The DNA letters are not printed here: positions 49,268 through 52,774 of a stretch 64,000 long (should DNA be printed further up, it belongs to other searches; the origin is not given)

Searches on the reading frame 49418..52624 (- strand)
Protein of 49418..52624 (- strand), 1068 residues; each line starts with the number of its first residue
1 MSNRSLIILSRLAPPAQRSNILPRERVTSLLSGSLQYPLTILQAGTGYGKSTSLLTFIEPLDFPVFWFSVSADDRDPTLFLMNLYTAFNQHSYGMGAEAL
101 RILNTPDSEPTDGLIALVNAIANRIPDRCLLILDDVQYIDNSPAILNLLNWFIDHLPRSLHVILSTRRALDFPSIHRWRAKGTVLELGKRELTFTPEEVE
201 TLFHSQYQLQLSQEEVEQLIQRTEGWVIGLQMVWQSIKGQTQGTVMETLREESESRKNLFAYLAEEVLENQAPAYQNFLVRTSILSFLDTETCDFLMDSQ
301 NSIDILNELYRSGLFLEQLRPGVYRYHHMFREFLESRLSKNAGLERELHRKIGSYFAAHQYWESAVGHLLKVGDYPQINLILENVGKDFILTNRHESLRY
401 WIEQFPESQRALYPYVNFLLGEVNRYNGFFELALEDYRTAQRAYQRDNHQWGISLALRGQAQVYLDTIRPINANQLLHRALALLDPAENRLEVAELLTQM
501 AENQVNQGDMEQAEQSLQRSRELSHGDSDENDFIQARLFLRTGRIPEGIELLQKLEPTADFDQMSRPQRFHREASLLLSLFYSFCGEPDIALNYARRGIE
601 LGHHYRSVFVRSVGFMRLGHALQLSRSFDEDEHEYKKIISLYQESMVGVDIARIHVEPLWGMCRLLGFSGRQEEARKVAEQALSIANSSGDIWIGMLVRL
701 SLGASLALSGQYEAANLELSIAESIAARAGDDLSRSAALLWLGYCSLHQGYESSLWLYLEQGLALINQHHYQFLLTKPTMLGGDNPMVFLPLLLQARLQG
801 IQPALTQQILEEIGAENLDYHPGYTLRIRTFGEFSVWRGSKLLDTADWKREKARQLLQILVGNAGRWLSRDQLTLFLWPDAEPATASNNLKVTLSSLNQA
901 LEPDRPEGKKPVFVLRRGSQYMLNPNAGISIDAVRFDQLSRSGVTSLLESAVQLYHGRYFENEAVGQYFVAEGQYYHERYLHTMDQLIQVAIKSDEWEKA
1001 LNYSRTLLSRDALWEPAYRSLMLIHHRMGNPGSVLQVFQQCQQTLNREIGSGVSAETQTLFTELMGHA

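Call 59: search_protein_families(library=pfam, proteins=[window:49418-52624:-], max_evalue=0.00001)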
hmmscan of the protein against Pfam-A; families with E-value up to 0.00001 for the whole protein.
window:49418-52624:- (1068 aa): 6 families
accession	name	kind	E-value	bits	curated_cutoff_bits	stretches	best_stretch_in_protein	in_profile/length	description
PF03704.23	BTAD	-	5.2e-16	59.8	22.1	1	945-1064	26-145/146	Bacterial transcriptional activator domain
PF17874.7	TPR_MalT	-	4.4e-10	39.8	45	1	420-563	86-236/336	MalT-like TPR region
PF13428.12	TPR_14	-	5.8e-07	30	23.5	0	662-696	7-41/44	Tetratricopeptide repeat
PF13401.12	AAA_22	-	8e-07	29.9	27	1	41-154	9-109/130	AAA domain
PF00486.34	Trans_reg_C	-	3e-06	27.6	26.2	1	851-907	8-61/77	Transcriptional regulatory protein, C terminal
PF13424.12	TPR_12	-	6.3e-06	26.7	30.1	0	456-523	5-74/77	Tetratricopeptide repeat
